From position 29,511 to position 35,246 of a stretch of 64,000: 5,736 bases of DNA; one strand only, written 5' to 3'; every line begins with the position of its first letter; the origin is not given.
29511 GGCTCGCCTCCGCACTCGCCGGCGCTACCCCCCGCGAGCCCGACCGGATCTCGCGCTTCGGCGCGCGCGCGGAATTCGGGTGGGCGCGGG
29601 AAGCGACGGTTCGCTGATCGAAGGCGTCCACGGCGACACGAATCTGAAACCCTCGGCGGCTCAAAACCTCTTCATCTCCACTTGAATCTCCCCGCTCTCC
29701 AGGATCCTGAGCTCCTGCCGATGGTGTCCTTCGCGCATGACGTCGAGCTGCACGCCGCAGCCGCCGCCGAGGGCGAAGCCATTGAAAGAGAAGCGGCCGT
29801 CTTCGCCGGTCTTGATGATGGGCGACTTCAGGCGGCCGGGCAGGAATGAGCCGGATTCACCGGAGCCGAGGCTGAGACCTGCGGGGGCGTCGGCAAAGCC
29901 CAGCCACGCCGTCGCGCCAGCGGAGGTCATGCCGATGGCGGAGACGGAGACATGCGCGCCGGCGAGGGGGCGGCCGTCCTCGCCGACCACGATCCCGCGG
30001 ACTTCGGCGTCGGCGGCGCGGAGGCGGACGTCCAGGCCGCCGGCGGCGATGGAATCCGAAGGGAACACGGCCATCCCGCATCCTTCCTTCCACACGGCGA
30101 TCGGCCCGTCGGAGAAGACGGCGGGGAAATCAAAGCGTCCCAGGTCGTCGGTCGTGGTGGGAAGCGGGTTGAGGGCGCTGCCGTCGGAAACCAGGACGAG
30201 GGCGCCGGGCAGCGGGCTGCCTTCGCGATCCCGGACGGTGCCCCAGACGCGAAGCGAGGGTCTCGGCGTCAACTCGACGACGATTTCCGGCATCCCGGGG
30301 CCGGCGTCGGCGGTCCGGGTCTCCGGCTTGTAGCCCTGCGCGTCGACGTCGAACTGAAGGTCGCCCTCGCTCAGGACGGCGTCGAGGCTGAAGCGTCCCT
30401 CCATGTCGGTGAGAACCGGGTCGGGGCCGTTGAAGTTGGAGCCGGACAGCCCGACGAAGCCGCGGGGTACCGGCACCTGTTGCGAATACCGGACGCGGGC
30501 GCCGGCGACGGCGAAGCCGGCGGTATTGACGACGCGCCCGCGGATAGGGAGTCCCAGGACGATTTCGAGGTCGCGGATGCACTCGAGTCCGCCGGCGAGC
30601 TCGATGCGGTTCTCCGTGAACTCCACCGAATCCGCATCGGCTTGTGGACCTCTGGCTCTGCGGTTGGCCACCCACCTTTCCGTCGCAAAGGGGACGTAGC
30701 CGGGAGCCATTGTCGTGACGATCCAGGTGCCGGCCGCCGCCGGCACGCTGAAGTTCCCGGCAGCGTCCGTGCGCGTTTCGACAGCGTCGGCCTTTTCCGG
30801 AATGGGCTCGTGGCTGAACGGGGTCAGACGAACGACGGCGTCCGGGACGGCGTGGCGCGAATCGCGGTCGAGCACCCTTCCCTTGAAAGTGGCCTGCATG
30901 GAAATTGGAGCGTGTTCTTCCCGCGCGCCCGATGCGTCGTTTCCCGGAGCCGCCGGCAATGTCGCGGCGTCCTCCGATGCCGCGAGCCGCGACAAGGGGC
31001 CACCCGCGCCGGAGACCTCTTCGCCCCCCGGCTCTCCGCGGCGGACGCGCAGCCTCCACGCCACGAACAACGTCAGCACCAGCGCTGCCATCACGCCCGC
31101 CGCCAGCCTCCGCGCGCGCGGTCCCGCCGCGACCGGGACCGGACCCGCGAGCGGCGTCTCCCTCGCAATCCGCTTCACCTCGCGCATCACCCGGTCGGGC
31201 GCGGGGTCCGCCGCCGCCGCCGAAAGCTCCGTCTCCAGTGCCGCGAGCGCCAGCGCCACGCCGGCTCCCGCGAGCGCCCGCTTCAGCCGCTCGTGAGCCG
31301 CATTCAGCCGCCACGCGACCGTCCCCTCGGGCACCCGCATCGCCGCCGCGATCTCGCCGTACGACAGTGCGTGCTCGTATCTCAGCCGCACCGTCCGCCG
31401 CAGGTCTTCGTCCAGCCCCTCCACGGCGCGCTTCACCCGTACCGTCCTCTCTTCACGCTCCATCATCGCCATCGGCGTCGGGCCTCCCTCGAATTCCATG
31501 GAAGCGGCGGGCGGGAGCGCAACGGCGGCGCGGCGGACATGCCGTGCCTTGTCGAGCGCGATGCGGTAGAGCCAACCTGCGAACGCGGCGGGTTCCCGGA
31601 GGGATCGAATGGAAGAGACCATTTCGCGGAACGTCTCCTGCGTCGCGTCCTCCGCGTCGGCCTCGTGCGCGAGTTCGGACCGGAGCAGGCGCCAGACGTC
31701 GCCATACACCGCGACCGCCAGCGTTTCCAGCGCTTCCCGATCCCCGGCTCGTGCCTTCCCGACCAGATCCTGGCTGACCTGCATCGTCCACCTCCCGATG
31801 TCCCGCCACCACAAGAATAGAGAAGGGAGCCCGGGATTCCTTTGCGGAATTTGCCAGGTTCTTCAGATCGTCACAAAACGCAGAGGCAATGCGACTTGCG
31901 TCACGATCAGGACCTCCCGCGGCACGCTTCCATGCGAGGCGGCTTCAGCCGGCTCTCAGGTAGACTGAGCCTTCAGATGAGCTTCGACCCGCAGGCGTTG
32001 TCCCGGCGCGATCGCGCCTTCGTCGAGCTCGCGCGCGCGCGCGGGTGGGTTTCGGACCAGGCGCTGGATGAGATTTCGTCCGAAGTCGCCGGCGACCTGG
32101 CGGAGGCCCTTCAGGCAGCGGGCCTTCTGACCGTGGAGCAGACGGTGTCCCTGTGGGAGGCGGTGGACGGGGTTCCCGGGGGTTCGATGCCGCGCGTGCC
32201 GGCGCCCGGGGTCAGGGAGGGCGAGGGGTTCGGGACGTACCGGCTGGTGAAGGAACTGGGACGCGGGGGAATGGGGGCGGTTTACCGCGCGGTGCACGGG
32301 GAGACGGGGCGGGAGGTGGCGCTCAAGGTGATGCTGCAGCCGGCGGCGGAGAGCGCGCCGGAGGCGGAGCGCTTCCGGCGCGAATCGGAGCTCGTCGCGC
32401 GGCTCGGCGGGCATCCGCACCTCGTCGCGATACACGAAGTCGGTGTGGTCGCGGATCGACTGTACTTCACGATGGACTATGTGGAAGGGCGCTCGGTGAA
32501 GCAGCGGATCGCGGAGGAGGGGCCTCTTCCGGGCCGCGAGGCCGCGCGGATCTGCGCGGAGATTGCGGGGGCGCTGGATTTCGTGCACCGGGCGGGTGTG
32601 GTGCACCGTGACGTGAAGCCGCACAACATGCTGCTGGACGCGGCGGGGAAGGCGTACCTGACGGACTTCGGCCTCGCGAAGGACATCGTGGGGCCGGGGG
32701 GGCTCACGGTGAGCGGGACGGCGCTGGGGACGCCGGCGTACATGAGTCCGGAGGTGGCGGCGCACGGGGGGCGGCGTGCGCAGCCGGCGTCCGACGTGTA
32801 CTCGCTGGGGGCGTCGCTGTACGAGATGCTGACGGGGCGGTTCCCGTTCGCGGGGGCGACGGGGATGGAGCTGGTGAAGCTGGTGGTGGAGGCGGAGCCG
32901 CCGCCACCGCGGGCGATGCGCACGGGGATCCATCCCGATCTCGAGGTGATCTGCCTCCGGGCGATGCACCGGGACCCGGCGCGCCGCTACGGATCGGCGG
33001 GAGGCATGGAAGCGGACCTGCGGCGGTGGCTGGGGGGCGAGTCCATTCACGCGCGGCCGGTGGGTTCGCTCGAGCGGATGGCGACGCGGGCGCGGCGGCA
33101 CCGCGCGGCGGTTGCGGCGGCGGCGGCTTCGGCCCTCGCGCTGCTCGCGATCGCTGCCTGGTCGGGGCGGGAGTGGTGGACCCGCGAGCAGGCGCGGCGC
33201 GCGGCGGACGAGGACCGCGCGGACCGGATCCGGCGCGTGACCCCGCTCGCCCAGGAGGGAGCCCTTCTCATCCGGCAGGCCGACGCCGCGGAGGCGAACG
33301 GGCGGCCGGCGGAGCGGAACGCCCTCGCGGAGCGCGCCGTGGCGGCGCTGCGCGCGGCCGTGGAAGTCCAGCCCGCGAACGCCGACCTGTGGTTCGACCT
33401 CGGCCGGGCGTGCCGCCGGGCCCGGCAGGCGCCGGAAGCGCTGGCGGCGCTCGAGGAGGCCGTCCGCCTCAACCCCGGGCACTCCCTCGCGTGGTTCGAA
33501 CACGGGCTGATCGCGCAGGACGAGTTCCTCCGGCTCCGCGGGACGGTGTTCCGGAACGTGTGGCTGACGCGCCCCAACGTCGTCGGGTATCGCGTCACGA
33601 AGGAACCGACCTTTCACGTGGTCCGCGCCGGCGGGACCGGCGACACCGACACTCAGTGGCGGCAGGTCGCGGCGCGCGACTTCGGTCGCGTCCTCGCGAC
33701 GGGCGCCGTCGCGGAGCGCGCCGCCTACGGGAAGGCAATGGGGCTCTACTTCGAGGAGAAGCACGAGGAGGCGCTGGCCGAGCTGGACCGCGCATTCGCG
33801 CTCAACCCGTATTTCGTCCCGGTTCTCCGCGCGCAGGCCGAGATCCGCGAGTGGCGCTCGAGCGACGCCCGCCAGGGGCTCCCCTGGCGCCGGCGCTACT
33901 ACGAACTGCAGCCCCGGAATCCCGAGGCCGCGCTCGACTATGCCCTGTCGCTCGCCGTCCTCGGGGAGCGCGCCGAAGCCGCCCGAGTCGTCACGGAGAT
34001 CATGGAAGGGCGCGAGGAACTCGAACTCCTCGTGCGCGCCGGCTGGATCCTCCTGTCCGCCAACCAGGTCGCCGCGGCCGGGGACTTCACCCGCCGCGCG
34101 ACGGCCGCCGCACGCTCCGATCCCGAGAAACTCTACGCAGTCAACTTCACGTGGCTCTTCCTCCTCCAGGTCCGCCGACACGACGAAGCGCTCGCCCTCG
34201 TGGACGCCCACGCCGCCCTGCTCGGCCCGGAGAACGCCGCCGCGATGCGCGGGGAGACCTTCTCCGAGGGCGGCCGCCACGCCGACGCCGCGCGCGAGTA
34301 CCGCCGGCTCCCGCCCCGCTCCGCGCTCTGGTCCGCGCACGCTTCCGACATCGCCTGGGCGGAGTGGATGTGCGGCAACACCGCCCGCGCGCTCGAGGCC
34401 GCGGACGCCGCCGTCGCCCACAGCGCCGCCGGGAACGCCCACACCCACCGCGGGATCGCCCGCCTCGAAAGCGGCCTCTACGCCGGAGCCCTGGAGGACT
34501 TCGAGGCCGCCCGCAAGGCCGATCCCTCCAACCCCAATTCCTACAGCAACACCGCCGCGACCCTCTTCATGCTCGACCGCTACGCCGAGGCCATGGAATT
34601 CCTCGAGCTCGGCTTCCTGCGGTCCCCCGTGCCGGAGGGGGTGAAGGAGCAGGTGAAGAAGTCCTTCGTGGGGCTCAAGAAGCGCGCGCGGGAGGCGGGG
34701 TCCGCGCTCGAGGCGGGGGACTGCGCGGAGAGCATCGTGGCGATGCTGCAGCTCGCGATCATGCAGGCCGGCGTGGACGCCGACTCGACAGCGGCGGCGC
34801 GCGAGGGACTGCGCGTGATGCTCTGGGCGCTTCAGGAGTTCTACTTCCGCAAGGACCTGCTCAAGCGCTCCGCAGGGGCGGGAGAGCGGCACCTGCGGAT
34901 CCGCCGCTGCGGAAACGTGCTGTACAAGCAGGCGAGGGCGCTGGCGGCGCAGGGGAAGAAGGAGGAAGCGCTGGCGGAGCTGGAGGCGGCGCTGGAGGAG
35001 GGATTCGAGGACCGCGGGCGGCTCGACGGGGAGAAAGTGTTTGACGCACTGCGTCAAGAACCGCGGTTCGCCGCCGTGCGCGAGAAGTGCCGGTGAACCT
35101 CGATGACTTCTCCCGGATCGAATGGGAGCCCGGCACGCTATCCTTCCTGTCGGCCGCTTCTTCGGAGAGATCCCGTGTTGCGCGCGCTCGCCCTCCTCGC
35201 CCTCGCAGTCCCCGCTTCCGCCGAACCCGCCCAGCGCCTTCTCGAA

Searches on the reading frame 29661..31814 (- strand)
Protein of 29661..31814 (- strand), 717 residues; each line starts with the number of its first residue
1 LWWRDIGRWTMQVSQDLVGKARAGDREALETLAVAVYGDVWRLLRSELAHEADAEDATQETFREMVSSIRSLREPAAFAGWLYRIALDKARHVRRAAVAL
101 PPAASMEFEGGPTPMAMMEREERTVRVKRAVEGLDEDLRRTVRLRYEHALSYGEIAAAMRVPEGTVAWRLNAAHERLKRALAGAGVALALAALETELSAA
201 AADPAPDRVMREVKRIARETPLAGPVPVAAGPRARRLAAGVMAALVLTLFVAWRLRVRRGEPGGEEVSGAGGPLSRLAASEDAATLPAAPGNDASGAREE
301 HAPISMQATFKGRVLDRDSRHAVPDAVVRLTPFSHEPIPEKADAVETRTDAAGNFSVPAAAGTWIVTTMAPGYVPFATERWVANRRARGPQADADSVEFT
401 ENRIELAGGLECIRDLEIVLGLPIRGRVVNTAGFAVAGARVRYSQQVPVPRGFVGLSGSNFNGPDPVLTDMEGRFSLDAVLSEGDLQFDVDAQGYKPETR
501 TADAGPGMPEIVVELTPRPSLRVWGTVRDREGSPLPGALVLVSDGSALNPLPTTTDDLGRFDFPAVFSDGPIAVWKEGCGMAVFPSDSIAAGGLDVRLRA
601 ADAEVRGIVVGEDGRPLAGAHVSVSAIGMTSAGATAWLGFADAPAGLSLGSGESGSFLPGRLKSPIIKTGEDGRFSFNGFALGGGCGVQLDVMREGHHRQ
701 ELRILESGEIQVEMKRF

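Call 96: search_protein_families(library=pfam, proteins=[window:29661-31814:-], max_evalue=0.001)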
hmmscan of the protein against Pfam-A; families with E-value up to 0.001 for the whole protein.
window:29661-31814:- (717 aa): 11 families
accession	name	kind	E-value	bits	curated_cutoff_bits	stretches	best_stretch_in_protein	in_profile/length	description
PF13620.12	CarboxypepD_reg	-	5.7e-28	97.5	32.3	3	523-570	2-48/82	Carboxypeptidase regulatory-like domain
PF13715.12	CarbopepD_reg_2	-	3.4e-09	37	32.2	0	525-564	3-39/88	CarboxypepD_reg-like domain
PF04542.20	Sigma70_r2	-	7.6e-09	35.7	24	1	36-95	5-67/71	Sigma-70 region 2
PF08281.18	Sigma70_r4_2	-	2.7e-07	30.6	25.7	1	126-172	3-49/54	Sigma-70, region 4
PF04545.22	Sigma70_r4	-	1.9e-06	27.7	24.1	1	131-178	2-49/50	Sigma-70, region 4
PF20598.4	DUF6795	-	1.6e-05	25.6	27.4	0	531-568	8-48/103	Domain of unknown function (DUF6795)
PF25020.1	TTR_TEN1-4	-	8.2e-05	22.9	27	0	605-634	9-41/86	Teneurin TTR-like domain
PF02369.22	Big_1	-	0.00017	22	34.9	0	522-561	20-62/93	Bacterial Ig-like domain (group 1)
PF07638.17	Sigma70_ECF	-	0.0002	21.8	21.1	0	132-181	134-183/185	ECF sigma factor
PF10670.15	DUF4198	-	0.00021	21.9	34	0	319-368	158-205/209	Domain of unknown function (DUF4198)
PF15976.11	CooC_C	-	0.00078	19.9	29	0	605-623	19-37/93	CS1-pili formation C-terminal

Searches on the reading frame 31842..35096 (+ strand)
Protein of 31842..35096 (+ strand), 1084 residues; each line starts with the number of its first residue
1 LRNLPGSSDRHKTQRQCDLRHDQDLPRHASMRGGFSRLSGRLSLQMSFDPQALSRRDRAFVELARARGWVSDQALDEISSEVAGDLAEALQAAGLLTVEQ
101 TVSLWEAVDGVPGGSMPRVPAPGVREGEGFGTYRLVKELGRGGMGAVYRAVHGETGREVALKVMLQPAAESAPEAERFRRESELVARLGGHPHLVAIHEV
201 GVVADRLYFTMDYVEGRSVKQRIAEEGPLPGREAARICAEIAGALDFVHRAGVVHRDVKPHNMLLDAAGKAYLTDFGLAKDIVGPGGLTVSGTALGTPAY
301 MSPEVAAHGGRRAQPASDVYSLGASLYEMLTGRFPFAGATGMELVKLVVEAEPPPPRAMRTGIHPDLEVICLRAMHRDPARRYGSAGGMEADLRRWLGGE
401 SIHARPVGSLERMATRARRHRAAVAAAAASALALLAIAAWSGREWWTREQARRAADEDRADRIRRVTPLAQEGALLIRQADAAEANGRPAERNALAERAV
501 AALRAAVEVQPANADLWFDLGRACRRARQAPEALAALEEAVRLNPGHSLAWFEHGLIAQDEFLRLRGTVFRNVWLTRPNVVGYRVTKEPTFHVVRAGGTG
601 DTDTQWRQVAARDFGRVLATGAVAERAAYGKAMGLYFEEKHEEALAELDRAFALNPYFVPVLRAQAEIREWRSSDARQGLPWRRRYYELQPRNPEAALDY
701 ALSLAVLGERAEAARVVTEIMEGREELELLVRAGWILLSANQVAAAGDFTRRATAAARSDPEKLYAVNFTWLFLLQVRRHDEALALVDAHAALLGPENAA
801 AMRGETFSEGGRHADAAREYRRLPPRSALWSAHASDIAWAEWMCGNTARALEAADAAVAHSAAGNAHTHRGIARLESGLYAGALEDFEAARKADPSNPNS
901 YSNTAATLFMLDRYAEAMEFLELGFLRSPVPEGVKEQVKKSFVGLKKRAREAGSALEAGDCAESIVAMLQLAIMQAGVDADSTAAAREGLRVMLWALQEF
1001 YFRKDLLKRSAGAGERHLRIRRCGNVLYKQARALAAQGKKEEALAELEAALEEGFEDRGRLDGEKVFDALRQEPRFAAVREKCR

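Call 96: search_protein_families(library=pfam, proteins=[window:31842-35096:+], max_evalue=0.001)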
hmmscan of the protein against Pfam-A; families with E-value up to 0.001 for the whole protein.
window:31842-35096:+ (1084 aa): 14 families
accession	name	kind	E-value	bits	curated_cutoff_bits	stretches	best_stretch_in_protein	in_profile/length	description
PF00069.31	Pkinase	-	1.3e-50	172.7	31.7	1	133-351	1-212/263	Protein kinase domain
PF07714.23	PK_Tyr_Ser-Thr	-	5.7e-32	111.5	23.1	1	135-382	3-248/258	Protein tyrosine and serine/threonine kinase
PF07719.23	TPR_2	-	1.9e-12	46.7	27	1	514-547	1-34/34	Tetratricopeptide repeat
PF14559.12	TPR_19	-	7.8e-12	45.8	25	2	875-924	2-51/68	Tetratricopeptide repeat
PF13414.12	TPR_11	-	8.3e-12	45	26.8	0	874-910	4-40/42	TPR repeat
PF13431.12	TPR_17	-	7.6e-11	41.8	24.4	0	503-534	2-33/34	Tetratricopeptide repeat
PF13432.12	TPR_16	-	3.3e-10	40.7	32.7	3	496-546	13-63/65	Tetratricopeptide repeat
PF00515.34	TPR_1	-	2e-09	37.3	27.8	0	514-546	1-33/34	Tetratricopeptide repeat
PF23914.1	TPR_CcmH_CycH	-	1.4e-06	28.6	42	1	485-547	22-83/158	Cytochrome c-type biogenesis protein H TPR domain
PF13428.12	TPR_14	-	3.1e-06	27.8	23.5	1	515-555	2-42/44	Tetratricopeptide repeat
PF13181.12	TPR_8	-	6.2e-06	26.4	25.7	0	514-546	1-33/34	Tetratricopeptide repeat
PF14561.12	TPR_20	-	3.4e-05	24.5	25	0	497-543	5-51/90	Tetratricopeptide repeat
PF14531.12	Kinase-like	-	0.0001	22.1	25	0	249-338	162-253/289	Kinase-like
PF03109.22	ABC1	-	0.00016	21.3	22.9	0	208-282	144-217/244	ABC1 atypical kinase-like domain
